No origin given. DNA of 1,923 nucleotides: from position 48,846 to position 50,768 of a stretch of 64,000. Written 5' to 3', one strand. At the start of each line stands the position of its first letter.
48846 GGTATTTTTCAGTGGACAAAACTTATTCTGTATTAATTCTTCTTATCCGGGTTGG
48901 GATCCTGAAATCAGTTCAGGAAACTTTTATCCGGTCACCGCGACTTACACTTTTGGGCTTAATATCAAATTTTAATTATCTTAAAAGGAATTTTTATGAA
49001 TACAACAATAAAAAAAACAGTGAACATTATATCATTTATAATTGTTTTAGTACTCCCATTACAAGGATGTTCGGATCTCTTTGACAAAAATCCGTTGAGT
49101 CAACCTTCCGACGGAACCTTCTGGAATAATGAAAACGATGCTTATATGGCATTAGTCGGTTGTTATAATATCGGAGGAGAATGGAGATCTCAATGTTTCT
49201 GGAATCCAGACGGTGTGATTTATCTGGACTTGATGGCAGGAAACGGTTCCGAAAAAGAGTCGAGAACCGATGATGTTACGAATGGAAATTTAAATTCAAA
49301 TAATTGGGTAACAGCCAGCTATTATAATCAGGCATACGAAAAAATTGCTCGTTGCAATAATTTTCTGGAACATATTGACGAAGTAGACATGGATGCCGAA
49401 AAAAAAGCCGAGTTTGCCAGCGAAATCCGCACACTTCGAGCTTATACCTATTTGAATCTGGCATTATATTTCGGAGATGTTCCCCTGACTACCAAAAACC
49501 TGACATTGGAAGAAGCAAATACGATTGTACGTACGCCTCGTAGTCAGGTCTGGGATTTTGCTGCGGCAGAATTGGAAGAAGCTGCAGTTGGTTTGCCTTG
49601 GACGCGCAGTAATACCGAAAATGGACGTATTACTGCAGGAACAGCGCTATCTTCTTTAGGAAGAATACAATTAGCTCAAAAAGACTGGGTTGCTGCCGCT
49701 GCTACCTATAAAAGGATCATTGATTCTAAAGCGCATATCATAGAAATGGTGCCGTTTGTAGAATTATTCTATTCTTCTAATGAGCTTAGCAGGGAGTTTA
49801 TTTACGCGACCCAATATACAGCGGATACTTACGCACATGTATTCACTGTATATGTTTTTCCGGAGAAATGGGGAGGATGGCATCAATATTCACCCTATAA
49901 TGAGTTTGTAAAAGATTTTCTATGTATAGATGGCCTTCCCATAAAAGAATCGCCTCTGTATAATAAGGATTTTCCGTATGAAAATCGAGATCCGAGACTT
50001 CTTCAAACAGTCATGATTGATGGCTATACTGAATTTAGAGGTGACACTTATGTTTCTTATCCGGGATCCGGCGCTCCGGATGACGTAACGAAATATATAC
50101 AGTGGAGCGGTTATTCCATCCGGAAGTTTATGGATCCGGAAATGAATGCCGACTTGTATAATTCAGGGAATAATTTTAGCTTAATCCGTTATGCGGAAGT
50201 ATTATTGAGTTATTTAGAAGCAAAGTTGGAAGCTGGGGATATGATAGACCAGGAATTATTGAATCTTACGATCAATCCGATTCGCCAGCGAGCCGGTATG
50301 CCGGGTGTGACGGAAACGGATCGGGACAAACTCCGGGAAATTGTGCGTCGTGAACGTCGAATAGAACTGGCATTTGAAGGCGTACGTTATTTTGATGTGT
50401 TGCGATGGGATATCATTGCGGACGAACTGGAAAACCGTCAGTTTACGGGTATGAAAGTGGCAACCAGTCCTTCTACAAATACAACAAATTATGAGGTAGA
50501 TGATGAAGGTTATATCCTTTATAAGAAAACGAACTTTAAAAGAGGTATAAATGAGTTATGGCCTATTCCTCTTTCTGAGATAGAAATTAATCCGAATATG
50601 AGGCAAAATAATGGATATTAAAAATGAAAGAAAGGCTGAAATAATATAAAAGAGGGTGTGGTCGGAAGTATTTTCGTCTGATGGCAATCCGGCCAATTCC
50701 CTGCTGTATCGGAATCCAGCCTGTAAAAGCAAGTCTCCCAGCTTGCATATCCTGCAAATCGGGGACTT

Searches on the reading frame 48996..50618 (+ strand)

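Call 5: search_protein_families(library=pfam, proteins=[window:48996-50618:+], max_evalue=0.1)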
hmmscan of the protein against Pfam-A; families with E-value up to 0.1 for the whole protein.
window:48996-50618:+ (541 aa): 5 families
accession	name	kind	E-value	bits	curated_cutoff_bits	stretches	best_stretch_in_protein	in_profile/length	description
PF07980.17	SusD_RagB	-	1.1e-52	180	23.1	1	270-541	11-297/297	SusD family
PF14322.12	SusD-like_3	-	1.4e-14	55.2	27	1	95-226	63-191/191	Starch-binding associating with outer membrane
PF12771.13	SusD-like_2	-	0.00018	21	27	1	102-198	53-148/415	Starch-binding associating with outer membrane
PF13176.12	TPR_7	-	0.042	14.4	27.9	0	217-240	1-24/36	Tetratricopeptide repeat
PF13432.12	TPR_16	-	0.074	14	32.7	0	216-244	32-60/65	Tetratricopeptide repeat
